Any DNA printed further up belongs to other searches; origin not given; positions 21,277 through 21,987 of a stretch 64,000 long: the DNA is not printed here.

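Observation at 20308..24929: Cohesin-dockerin two-gene module I: dockerin-tagged C1 cysteine peptidase + membrane-anchored cohesin/cadherin-like mini-scaffoldin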

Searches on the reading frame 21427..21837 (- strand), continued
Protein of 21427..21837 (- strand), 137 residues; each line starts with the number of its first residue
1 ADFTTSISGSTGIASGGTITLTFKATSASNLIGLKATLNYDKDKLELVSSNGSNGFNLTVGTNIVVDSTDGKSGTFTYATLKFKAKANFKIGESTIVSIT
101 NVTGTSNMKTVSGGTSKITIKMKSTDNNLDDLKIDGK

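Call 63: find_encoding_contigs(protein=P0065, flank=5000, max_places=2)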
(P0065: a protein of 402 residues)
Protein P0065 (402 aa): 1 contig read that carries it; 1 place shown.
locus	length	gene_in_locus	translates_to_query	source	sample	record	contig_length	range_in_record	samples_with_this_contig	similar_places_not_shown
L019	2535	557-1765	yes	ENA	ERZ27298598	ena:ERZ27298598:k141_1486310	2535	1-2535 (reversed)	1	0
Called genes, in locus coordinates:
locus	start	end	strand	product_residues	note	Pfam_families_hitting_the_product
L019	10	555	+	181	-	-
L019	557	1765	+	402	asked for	PF12733:Cadherin-like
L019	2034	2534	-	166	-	?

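Call 64: find_encoding_contigs(protein=P0088, flank=5000, max_places=2)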
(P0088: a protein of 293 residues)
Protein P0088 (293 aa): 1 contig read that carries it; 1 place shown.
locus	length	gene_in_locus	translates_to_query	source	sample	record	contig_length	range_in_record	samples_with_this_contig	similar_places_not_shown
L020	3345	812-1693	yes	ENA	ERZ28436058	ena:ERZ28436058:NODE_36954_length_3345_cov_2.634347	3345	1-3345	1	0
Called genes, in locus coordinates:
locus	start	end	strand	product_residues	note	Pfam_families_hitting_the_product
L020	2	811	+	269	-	?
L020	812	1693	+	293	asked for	PF00963:Cohesin (weak), PF12733:Cadherin-like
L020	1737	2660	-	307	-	-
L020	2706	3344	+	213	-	?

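Call 77: find_encoding_contigs(protein=P0007, flank=6000, max_places=2)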
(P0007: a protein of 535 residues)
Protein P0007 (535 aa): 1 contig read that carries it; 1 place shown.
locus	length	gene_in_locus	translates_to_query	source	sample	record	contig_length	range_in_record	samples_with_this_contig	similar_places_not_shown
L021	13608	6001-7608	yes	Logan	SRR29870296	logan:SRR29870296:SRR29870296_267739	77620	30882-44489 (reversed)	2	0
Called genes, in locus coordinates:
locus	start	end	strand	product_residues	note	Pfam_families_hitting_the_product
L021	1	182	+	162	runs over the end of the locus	PF01327:Pep_deformylase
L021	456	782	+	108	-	PF02001:DUF134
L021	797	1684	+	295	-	PF01937:ARMT1-like_dom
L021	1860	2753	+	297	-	PF01297:ZnuA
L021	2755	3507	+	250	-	PF02463:SMC_N, PF13476:AAA_23 (weak), PF00005:ABC_tran, PF13304:AAA_21 (weak)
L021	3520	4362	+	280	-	PF00950:ABC-3, PF01032:FecCD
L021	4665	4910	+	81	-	PF00578:AhpC-TSA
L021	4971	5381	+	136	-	PF00578:AhpC-TSA, PF08534:Redoxin (weak), PF10417:1-cysPrx_C (weak)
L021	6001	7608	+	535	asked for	PF12733:Cadherin-like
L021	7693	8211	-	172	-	PF07155:ECF-ribofla_trS, PF07694:5TM-5TMR_LYT (weak), PF12822:ECF_trnsprt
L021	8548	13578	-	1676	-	PF00082:Peptidase_S8, PF02225:PA, PF06280:fn3_5, PF19077:Big_13 (faint), PF09136:Glucodextran_B, PF17957:Big_7 (weak), PF06347:SH3_4 (faint), PF08239:SH3_3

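Call 78: find_encoding_contigs(protein=P0033, flank=6000, max_places=2)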
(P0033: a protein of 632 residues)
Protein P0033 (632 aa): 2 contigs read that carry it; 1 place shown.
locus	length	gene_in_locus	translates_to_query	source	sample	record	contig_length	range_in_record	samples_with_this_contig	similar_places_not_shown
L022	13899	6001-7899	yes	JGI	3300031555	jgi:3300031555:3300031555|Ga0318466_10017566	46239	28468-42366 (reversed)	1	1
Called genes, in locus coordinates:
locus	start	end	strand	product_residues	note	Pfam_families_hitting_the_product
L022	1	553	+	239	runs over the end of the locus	PF01479:S4 (weak), PF00849:PseudoU_synth_2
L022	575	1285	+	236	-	PF12844:HTH_19, PF15731:MqsA_antitoxin (weak), PF01381:HTH_3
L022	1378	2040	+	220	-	-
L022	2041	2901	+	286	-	PF00085:Thioredoxin (weak)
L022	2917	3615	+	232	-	PF02517:Rce1-like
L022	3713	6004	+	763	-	PF26182:Ig_NUP210_5th (faint), PF02368:Big_2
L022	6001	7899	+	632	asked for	PF12733:Cadherin-like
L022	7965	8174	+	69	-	-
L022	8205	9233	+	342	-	PF00535:Glycos_transf_2, PF04138:GtrA_DPMS_TM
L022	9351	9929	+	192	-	-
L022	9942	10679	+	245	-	PF00106:adh_short, PF08659:KR, PF23441:SDR, PF13561:adh_short_C2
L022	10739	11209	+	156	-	PF14270:DUF4358 (faint)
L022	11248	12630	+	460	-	PF03062:MBOAT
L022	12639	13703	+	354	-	-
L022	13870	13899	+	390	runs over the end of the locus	PF00465:Fe-ADH, PF13685:Fe-ADH_2, PF25137:ADH_Fe_C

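Call 79: find_encoding_contigs(protein=P0019, flank=6000, max_places=2)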
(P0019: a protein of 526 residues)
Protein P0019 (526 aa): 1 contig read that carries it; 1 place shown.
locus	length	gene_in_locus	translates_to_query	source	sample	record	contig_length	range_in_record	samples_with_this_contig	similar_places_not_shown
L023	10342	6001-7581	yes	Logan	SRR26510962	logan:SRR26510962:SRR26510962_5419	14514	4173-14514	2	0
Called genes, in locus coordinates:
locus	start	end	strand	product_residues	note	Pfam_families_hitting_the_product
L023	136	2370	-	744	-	PF09925:DUF2157 (weak)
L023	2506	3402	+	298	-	PF08818:DUF1801, PF22761:NrS1-1_pol-like_head (faint), PF08818:DUF1801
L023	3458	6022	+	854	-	PF00082:Peptidase_S8, PF00404:Dockerin_1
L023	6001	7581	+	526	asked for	PF12733:Cadherin-like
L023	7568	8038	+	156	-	PF00255:GSHPx, PF08534:Redoxin (weak)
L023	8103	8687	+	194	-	PF00440:TetR_N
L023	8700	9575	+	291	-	PF00849:PseudoU_synth_2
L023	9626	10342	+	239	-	?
